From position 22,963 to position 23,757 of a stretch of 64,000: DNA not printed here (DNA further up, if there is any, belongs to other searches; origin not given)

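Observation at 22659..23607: Two overlapping Lrp/AsnC regulators embedded inside the steroid-ring operon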

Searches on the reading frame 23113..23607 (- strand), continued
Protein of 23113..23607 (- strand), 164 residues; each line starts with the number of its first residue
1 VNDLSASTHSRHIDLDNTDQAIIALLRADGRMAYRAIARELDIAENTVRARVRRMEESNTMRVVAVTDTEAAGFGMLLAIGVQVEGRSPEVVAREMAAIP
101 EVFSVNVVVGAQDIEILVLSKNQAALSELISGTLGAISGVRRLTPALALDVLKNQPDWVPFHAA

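Call 80: search_protein_families(library=pfam, proteins=[P0121, P0124, P0125, P0127, P0130, P0136], max_evalue=0.00001)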
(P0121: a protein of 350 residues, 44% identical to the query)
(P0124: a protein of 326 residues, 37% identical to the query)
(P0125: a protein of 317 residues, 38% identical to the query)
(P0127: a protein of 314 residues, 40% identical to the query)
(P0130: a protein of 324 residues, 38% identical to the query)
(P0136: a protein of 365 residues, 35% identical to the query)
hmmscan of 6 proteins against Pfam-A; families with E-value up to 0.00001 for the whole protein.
P0121 (350 aa): 12 families
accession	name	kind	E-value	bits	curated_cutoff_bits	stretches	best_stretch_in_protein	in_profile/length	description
PF13404.12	HTH_AsnC-type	-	6.8e-28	96.7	27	2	7-48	1-42/42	AsnC-type helix-turn-helix domain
PF13412.12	HTH_24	-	4.2e-23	81.1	21.9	2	7-48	1-42/48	Winged helix-turn-helix DNA-binding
PF01037.27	AsnC_trans_reg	-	4.2e-22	78.3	25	2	266-334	1-69/73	Lrp/AsnC ligand binding domain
PF22482.2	AsnC_trans_reg_3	-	7.2e-20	71.4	24.4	1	262-345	5-92/95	PF0864 C-terminal dimeric alpha+beta barrel domain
PF22451.2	NirdL-like_HTH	-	7.2e-11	41.9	27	0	24-54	17-47/47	Siroheme decarboxylase NirDL-like HTH domain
PF08281.18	Sigma70_r4_2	-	9.7e-11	41.6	25.7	0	17-46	20-49/54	Sigma-70, region 4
PF08279.18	HTH_11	-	1.2e-08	35.1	25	0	13-48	4-40/55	HTH domain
PF13384.12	HTH_23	-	1.6e-08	34.6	24.6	0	14-47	10-41/50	Homeodomain-like domain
PF24034.1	DUF7343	-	6.9e-08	32.7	27.6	0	10-54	4-49/62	Domain of unknown function (DUF7343)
PF13518.12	HTH_28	-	1.2e-07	32.1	25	0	13-49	4-38/52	Helix-turn-helix domain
PF04545.22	Sigma70_r4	-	1.4e-06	28.2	24.1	0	6-46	4-43/50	Sigma-70, region 4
PF12840.13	HTH_20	-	3.7e-06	27.2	27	0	13-56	8-51/51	Helix-turn-helix domain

P0124 (326 aa): 7 families
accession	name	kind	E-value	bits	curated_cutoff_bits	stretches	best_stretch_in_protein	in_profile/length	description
PF13412.12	HTH_24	-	5.5e-24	83.9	21.9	2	176-222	2-48/48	Winged helix-turn-helix DNA-binding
PF13404.12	HTH_AsnC-type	-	4.3e-22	78.1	27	2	176-215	2-41/42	AsnC-type helix-turn-helix domain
PF22482.2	AsnC_trans_reg_3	-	7.6e-21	74.5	24.4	1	239-320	8-93/95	PF0864 C-terminal dimeric alpha+beta barrel domain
PF01037.27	AsnC_trans_reg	-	1.1e-17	64.2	25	2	241-308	2-69/73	Lrp/AsnC ligand binding domain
PF08279.18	HTH_11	-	4.4e-08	33.3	25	0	183-227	6-50/55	HTH domain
PF12840.13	HTH_20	-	6.3e-08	32.9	27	0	17-54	7-44/51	Helix-turn-helix domain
PF08281.18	Sigma70_r4_2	-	2.6e-07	30.6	25.7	0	193-214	28-49/54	Sigma-70, region 4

P0125 (317 aa): 20 families
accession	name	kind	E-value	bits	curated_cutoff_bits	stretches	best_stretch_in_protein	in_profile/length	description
PF13404.12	HTH_AsnC-type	-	9.7e-29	99.4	27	2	170-211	1-42/42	AsnC-type helix-turn-helix domain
PF13412.12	HTH_24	-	2.5e-28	97.8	21.9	2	170-217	1-48/48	Winged helix-turn-helix DNA-binding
PF01037.27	AsnC_trans_reg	-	3e-23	81.9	25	2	235-302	1-69/73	Lrp/AsnC ligand binding domain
PF22482.2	AsnC_trans_reg_3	-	3.1e-17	62.9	24.4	2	241-312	21-91/95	PF0864 C-terminal dimeric alpha+beta barrel domain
PF09339.16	HTH_IclR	-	6.8e-10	39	22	0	176-217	7-49/52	IclR helix-turn-helix domain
PF08220.18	HTH_DeoR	-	1.8e-09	37.7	21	0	175-216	3-44/57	DeoR-like helix-turn-helix domain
PF08281.18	Sigma70_r4_2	-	4.7e-09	36.2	25.7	0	187-209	27-49/54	Sigma-70, region 4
PF01978.25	TrmB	-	1.4e-08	34.9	25.6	0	168-219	4-55/68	Sugar-specific transcriptional regulator TrmB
PF01022.26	HTH_5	-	1.5e-08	34.8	22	0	176-216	6-45/47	Bacterial regulatory protein, arsR family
PF08279.18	HTH_11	-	2.6e-08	34.1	25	0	176-223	4-51/55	HTH domain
PF01047.28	MarR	-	4.8e-08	33.2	24.6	0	14-50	8-44/59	MarR family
PF12840.13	HTH_20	-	1.4e-07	31.8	27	0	16-56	11-51/51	Helix-turn-helix domain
PF13384.12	HTH_23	-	2.3e-07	30.8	24.6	0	178-214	11-45/50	Homeodomain-like domain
PF13518.12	HTH_28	-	5e-07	30.1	25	0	184-214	11-40/52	Helix-turn-helix domain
PF19187.6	HTH_PafC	-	6.2e-07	29.7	32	0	176-216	8-48/115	PafC helix-turn-helix domain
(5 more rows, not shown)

P0127 (314 aa): 11 families
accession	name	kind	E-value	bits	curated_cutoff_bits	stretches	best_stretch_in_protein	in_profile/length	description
PF13412.12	HTH_24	-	1.5e-25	88.9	21.9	2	3-50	1-48/48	Winged helix-turn-helix DNA-binding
PF13404.12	HTH_AsnC-type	-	4.6e-25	87.6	27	2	166-207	1-42/42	AsnC-type helix-turn-helix domain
PF01037.27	AsnC_trans_reg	-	3.1e-20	72.3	25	2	232-295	1-65/73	Lrp/AsnC ligand binding domain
PF22482.2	AsnC_trans_reg_3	-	1.5e-12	47.9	24.4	1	229-311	4-93/95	PF0864 C-terminal dimeric alpha+beta barrel domain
PF13518.12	HTH_28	-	3.1e-09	37.2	25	0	177-212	8-42/52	Helix-turn-helix domain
PF01978.25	TrmB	-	4.4e-07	30.1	25.6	0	5-52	8-55/68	Sugar-specific transcriptional regulator TrmB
PF13384.12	HTH_23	-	5.8e-07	29.6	24.6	0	167-211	3-46/50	Homeodomain-like domain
PF01022.26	HTH_5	-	1.1e-06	28.9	22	0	174-213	8-46/47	Bacterial regulatory protein, arsR family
PF09339.16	HTH_IclR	-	2.1e-06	27.8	22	0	173-213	8-49/52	IclR helix-turn-helix domain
PF12840.13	HTH_20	-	4.1e-06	27.1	27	0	4-51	3-50/51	Helix-turn-helix domain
PF01047.28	MarR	-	4.7e-06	26.8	24.6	0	9-51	7-49/59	MarR family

P0130 (324 aa): 13 families
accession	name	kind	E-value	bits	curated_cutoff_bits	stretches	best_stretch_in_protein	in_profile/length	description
PF13404.12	HTH_AsnC-type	-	1.1e-24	86.4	27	2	172-213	1-42/42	AsnC-type helix-turn-helix domain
PF13412.12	HTH_24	-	7e-24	83.6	21.9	2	12-54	2-44/48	Winged helix-turn-helix DNA-binding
PF01037.27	AsnC_trans_reg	-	2.5e-14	53.3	25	1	245-308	9-73/73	Lrp/AsnC ligand binding domain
PF22482.2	AsnC_trans_reg_3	-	1.8e-11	44.4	24.4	1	246-314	24-91/95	PF0864 C-terminal dimeric alpha+beta barrel domain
PF01047.28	MarR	-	2.1e-09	37.6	24.6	0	18-53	8-43/59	MarR family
PF08279.18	HTH_11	-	5e-07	29.9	25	0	179-222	5-48/55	HTH domain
PF12802.13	MarR_2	-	5.2e-07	30.2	27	0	178-221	9-53/61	MarR family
PF13384.12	HTH_23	-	8.6e-07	29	24.6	0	178-216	9-45/50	Homeodomain-like domain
PF24034.1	DUF7343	-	1.2e-06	28.7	27.6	0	16-55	6-46/62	Domain of unknown function (DUF7343)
PF08281.18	Sigma70_r4_2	-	1.5e-06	28.1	25.7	0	190-211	28-49/54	Sigma-70, region 4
PF09339.16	HTH_IclR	-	5.1e-06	26.6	22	0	178-214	7-44/52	IclR helix-turn-helix domain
PF22451.2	NirdL-like_HTH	-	5.2e-06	26.4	27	0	192-219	20-47/47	Siroheme decarboxylase NirDL-like HTH domain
PF00196.25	GerE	-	7.9e-06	25.9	23.5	0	190-207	19-36/57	Bacterial regulatory proteins, luxR family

P0136 (365 aa): 17 families
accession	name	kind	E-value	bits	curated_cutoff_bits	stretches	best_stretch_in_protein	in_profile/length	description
PF13412.12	HTH_24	-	1.6e-26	92.1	21.9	2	56-101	1-46/48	Winged helix-turn-helix DNA-binding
PF13404.12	HTH_AsnC-type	-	5.4e-23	81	27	2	56-97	1-42/42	AsnC-type helix-turn-helix domain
PF01037.27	AsnC_trans_reg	-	2.2e-11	44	25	0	133-182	14-63/73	Lrp/AsnC ligand binding domain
PF08279.18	HTH_11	-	1e-10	41.7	25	0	228-268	8-48/55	HTH domain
PF12840.13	HTH_20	-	2.1e-08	34.5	27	0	227-266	11-50/51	Helix-turn-helix domain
PF01022.26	HTH_5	-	2.2e-08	34.3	22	0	226-263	8-44/47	Bacterial regulatory protein, arsR family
PF01047.28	MarR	-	2.7e-08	34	24.6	0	231-265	14-48/59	MarR family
PF13518.12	HTH_28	-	7.3e-08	32.8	25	0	229-263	8-41/52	Helix-turn-helix domain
PF22482.2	AsnC_trans_reg_3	-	1.5e-07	31.9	24.4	0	135-181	29-74/95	PF0864 C-terminal dimeric alpha+beta barrel domain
PF08281.18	Sigma70_r4_2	-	2.5e-07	30.7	25.7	0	233-257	25-49/54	Sigma-70, region 4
PF21476.4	PF0610-like_N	-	5.1e-07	30.3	33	0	225-258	6-38/50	PF0610-like, N-terminal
PF09339.16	HTH_IclR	-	7.4e-07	29.3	22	0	62-102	7-48/52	IclR helix-turn-helix domain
PF22451.2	NirdL-like_HTH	-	1.1e-06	28.5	27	0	76-102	20-46/47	Siroheme decarboxylase NirDL-like HTH domain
PF12802.13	MarR_2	-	1.2e-06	29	27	0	235-263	21-49/61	MarR family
PF00392.27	GntR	-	1.3e-06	28.4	27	0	58-103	8-55/64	Bacterial regulatory proteins, gntR family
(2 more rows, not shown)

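Call 83: find_homologous_proteins(query=P0121, max_evalue=1e-40)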
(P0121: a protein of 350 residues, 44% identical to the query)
Query P0121 (350 aa): 69 proteins with E <= 1e-40 among 8000 candidates.
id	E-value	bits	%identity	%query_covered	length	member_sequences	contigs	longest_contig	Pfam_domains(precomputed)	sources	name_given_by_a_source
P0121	1.2e-219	746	100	100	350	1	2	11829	PF22451.3,PF08279.19,PF13384.13,PF01037.29,PF13518.13,PF13404.13,PF08281.19,PF24034.2,PF12840.14,PF13412.13,PF22482.3,PF04545.23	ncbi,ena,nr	ncbi:MAG: Lrp/AsnC family transcriptional regulator [Halieaceae bacterium]|nr:Lrp/AsnC family transc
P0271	1.3e-194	664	92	100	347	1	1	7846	PF22451.3,PF08279.19,PF13384.13,PF01037.29,PF13518.13,PF13404.13,PF08281.19,PF24034.2,PF12840.14,PF13412.13,PF22482.3,PF04545.23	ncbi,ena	-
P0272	8.1e-173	592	82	100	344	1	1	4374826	PF22451.3,PF08279.19,PF13384.13,PF01037.29,PF13518.13,PF13404.13,PF08281.19,PF24034.2,PF12840.14,PF13412.13,PF22482.3,PF04545.23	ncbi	-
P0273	8.3e-173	592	81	100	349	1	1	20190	PF22451.3,PF08279.19,PF13384.13,PF01037.29,PF13518.13,PF13404.13,PF08281.19,PF24034.2,PF12840.14,PF13412.13,PF22482.3,PF22167.2,PF04545.23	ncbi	-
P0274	1.3e-169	581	80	100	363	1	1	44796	PF22451.3,PF08279.19,PF21476.5,PF13384.13,PF01037.29,PF13518.13,PF09339.17,PF13404.13,PF08281.19,PF24034.2,PF12840.14,PF13412.13,PF22482.3,PF13551.13,PF00196.26,PF04545.23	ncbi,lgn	-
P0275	2.0e-168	577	79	100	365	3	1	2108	PF22451.3,PF12840.14,PF13412.13,PF08279.19,PF22482.3,PF13384.13,PF01037.29,PF04545.23,PF13404.13,PF08281.19,PF24034.2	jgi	jgi:Lrp/AsnC family transcriptional regulator for asnA, asnC and gidA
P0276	3.1e-166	570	79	100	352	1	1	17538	PF22451.3,PF08279.19,PF21476.5,PF13384.13,PF01037.29,PF13518.13,PF09339.17,PF13404.13,PF08281.19,PF24034.2,PF12840.14,PF13412.13,PF22482.3,PF13551.13,PF00196.26,PF04545.23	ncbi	-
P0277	3.2e-166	570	75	100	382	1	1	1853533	PF22451.3,PF08279.19,PF21476.5,PF13384.13,PF01037.29,PF13518.13,PF13404.13,PF08281.19,PF24034.2,PF12840.14,PF13412.13,PF22482.3,PF00196.26,PF04545.23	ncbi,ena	-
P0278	9.6e-151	519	72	100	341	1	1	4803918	PF22451.3,PF08279.19,PF21476.5,PF13384.13,PF01037.29,PF13518.13,PF13404.13,PF08281.19,PF01047.29,PF12840.14,PF13412.13,PF22482.3,PF18024.8,PF04545.23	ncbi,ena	-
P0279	9.5e-138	477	65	100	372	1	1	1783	PF22451.3,PF08279.19,PF13384.13,PF01037.29,PF13518.13,PF13404.13,PF08281.19,PF12840.14,PF13412.13,PF22482.3,PF13542.13,PF04545.23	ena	-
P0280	1.6e-118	414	58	99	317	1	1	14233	PF22451.3,PF00126.34,PF08279.19,PF13384.13,PF01037.29,PF13518.13,PF09339.17,PF13404.13,PF12802.14,PF08281.19,PF24034.2,PF01047.29,PF12840.14,PF13412.13,PF22482.3,PF04545.23,PF00392.28,PF08220.19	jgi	jgi:Lrp/AsnC family transcriptional regulator for asnA, asnC and gidA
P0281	2.9e-117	409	59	99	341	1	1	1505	PF22451.3,PF08279.19,PF21476.5,PF13384.13,PF01037.29,PF13518.13,PF13404.13,PF08281.19,PF24034.2,PF01047.29,PF13412.13,PF22482.3,PF08280.18,PF04545.23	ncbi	-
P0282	4.5e-117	409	59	98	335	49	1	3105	PF22451.3,PF08279.19,PF13384.13,PF01037.29,PF13518.13,PF13404.13,PF08281.19,PF12840.14,PF13412.13,PF22482.3,PF13542.13,PF04545.23,PF13556.13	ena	-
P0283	1.1e-116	408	59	99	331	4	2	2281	PF22451.3,PF08279.19,PF13384.13,PF01037.29,PF13404.13,PF08281.19,PF01047.29,PF12840.14,PF13412.13,PF22482.3,PF13542.13,PF04545.23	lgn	-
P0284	2.1e-116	407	59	98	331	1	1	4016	PF22451.3,PF00126.34,PF08279.19,PF13730.13,PF13384.13,PF01037.29,PF13518.13,PF09339.17,PF13404.13,PF12802.14,PF08281.19,PF01047.29,PF12840.14,PF13412.13,PF22482.3,PF13551.13,PF18024.8,PF13542.13,PF04545.23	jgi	jgi:Lrp/AsnC family transcriptional regulator for asnA, asnC and gidA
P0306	3.2e-104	367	53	99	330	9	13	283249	PF22451.3,PF08279.19,PF13730.13,PF13384.13,PF01037.29,PF13518.13,PF13404.13,PF08281.19,PF01047.29,PF12840.14,PF13412.13,PF22482.3,PF13551.13,PF18024.8,PF04545.23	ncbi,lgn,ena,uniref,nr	ncbi:hypothetical protein GCM10007053_27810 [Halioglobus pacificus]|uniref:HTH asnC-type domain-cont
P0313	5.8e-101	356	53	99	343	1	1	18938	PF22451.3,PF08279.19,PF13384.13,PF01037.29,PF13518.13,PF13404.13,PF12802.14,PF08281.19,PF01047.29,PF12840.14,PF13412.13,PF22482.3,PF04545.23,PF07848.19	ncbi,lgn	ncbi:MAG: Lrp/AsnC family transcriptional regulator [Spongiibacteraceae bacterium]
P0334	1.8e-44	170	34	98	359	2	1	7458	PF01047.29,PF13412.13,PF22482.3,PF13384.13,PF01037.29,PF13518.13,PF13404.13,PF08281.19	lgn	-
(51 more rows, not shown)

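Call 84: find_encoding_contigs(protein=P0121, flank=8000, max_places=2)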
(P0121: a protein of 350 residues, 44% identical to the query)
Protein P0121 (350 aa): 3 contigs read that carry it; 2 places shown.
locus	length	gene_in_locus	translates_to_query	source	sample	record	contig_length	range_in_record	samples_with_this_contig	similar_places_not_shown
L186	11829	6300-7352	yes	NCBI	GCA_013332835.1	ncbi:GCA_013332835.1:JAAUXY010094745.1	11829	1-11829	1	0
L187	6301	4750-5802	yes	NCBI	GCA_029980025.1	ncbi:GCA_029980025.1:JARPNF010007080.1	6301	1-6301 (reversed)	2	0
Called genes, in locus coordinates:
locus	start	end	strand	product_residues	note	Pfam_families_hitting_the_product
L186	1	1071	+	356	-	?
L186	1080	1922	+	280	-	PF00753:Lactamase_B, PF17778:WHD_BLACT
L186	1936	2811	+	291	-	PF01738:DLH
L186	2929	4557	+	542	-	PF00501:AMP-binding, PF13193:AMP-binding_C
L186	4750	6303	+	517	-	PF00501:AMP-binding, PF13193:AMP-binding_C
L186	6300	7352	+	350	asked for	PF13404:HTH_AsnC-type, PF13412:HTH_24, PF22451:NirdL-like_HTH (weak), PF01037:AsnC_trans_reg, PF13404:HTH_AsnC-type, PF13412:HTH_24, PF01037:AsnC_trans_reg, PF22482:AsnC_trans_reg_3, +8 more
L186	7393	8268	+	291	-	PF01144:CoA_trans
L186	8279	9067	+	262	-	-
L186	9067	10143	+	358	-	PF00478:IMPDH (weak), PF03060:NMO, PF01070:FMN_dh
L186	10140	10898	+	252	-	PF00378:ECH_1, PF16113:ECH_2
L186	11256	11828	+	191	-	?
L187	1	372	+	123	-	PF17778:WHD_BLACT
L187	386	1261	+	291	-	PF01738:DLH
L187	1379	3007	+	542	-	PF00501:AMP-binding, PF13193:AMP-binding_C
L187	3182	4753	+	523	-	PF00501:AMP-binding, PF13193:AMP-binding_C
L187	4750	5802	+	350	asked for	PF13404:HTH_AsnC-type, PF13412:HTH_24, PF22451:NirdL-like_HTH (weak), PF01037:AsnC_trans_reg, PF13404:HTH_AsnC-type, PF13412:HTH_24, PF01037:AsnC_trans_reg, PF22482:AsnC_trans_reg_3, +8 more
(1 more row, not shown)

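Call 85: find_encoding_contigs(protein=P0306, flank=8000, max_places=2)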
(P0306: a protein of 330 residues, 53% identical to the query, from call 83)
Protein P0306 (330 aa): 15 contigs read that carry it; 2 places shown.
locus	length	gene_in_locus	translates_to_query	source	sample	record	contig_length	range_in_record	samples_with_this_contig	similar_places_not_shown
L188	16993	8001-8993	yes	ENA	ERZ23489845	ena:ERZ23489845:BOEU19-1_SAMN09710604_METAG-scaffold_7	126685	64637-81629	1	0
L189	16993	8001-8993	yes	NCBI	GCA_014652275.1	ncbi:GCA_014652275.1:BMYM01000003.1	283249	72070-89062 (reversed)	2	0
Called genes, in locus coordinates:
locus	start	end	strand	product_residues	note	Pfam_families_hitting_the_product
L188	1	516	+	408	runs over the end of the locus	-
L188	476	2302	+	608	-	PF00128:Alpha-amylase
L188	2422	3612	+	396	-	PF12242:Eno-Rase_NADH_b, PF12241:Enoyl_reductase, PF07055:Eno-Rase_FAD_bd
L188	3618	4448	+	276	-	PF00753:Lactamase_B, PF17778:WHD_BLACT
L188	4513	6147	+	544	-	PF00501:AMP-binding, PF13193:AMP-binding_C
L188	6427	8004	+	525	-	PF00501:AMP-binding, PF13193:AMP-binding_C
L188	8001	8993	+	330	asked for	PF13404:HTH_AsnC-type, PF13412:HTH_24, PF22451:NirdL-like_HTH (weak), PF01037:AsnC_trans_reg, PF13404:HTH_AsnC-type, PF13412:HTH_24, PF22482:AsnC_trans_reg_3, PF01037:AsnC_trans_reg, +10 more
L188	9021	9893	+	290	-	PF01144:CoA_trans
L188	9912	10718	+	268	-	PF01144:CoA_trans (faint)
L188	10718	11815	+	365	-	PF00478:IMPDH (faint), PF03060:NMO, PF01070:FMN_dh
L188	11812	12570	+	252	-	PF00378:ECH_1, PF16113:ECH_2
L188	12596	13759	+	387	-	PF02771:Acyl-CoA_dh_N, PF02770:Acyl-CoA_dh_M, PF00441:Acyl-CoA_dh_1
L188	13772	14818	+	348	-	PF02771:Acyl-CoA_dh_N, PF00441:Acyl-CoA_dh_1, PF08028:Acyl-CoA_dh_2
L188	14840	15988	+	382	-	PF00108:Thiolase_N, PF00109:ketoacyl-synt (faint), PF02803:Thiolase_C, PF22691:Thiolase_C_1 (faint)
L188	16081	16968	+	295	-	PF00106:adh_short, PF08659:KR, PF13561:adh_short_C2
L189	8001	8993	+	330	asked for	PF13404:HTH_AsnC-type, PF13412:HTH_24, PF22451:NirdL-like_HTH (weak), PF01037:AsnC_trans_reg, PF13404:HTH_AsnC-type, PF13412:HTH_24, PF22482:AsnC_trans_reg_3, PF01037:AsnC_trans_reg, +10 more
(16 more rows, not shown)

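Call 86: find_encoding_contigs(protein=P0313, flank=8000, max_places=2)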
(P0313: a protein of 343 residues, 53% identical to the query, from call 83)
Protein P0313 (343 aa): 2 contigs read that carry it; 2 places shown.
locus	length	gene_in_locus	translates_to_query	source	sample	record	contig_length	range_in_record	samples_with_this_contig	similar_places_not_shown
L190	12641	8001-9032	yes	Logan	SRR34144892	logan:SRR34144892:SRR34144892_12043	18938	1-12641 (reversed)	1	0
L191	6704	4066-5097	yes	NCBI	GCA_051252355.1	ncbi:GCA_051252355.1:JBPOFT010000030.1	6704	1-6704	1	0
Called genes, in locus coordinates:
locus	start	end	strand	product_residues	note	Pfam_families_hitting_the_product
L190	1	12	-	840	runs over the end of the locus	PF07715:Plug, PF00593:TonB_dep_Rec_b-barrel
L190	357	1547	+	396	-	PF12242:Eno-Rase_NADH_b, PF12241:Enoyl_reductase, PF07055:Eno-Rase_FAD_bd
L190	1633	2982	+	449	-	PF01554:MatE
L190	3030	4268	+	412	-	PF21783:YNCE (faint), PF02239:Cytochrom_D1 (faint), PF12894:ANAPC4_WD40 (faint), PF25174:Beta-prop_THOC3 (weak), PF13360:PQQ_2 (weak)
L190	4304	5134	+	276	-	PF00753:Lactamase_B, PF17778:WHD_BLACT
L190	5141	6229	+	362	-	PF05222:AlaDh_PNT_N, PF01262:AlaDh_PNT_C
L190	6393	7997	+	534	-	PF00501:AMP-binding, PF13193:AMP-binding_C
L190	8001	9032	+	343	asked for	PF12802:MarR_2 (faint), PF13404:HTH_AsnC-type, PF13412:HTH_24, PF01037:AsnC_trans_reg, PF13404:HTH_AsnC-type, PF13412:HTH_24, PF01037:AsnC_trans_reg, PF22482:AsnC_trans_reg_3, +9 more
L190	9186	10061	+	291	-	PF01144:CoA_trans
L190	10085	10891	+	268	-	-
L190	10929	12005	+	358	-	PF00478:IMPDH (weak), PF03060:NMO, PF01070:FMN_dh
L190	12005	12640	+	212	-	?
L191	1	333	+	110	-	?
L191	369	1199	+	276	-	PF00753:Lactamase_B, PF17778:WHD_BLACT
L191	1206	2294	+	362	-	PF05222:AlaDh_PNT_N, PF01262:AlaDh_PNT_C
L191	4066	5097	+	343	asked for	PF12802:MarR_2 (faint), PF13404:HTH_AsnC-type, PF13412:HTH_24, PF01037:AsnC_trans_reg, PF13404:HTH_AsnC-type, PF13412:HTH_24, PF01037:AsnC_trans_reg, PF22482:AsnC_trans_reg_3, +9 more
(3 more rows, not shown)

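Call 92: find_encoding_contigs(protein=P0334, flank=6000, max_places=2)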
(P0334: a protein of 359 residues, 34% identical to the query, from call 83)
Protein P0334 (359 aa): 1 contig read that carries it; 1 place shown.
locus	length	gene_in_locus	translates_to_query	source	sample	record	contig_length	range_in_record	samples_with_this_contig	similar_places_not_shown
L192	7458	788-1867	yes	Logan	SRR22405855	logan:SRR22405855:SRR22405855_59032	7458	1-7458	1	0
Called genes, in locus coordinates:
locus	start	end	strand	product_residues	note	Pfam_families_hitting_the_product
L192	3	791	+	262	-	?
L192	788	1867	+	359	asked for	PF08281:Sigma70_r4_2 (faint), PF13404:HTH_AsnC-type, PF13412:HTH_24, PF01037:AsnC_trans_reg, PF13404:HTH_AsnC-type, PF13412:HTH_24, PF01037:AsnC_trans_reg, PF22482:AsnC_trans_reg_3, +3 more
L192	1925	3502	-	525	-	PF00890:FAD_binding_2 (weak), PF01266:DAO (weak), PF01946:Thi4 (weak), PF12831:FAD_oxidored, PF13450:NAD_binding_8, PF01593:Amino_oxidase (weak)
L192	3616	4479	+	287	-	-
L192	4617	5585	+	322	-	PF17198:AveC_like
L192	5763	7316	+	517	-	PF03055:RPE65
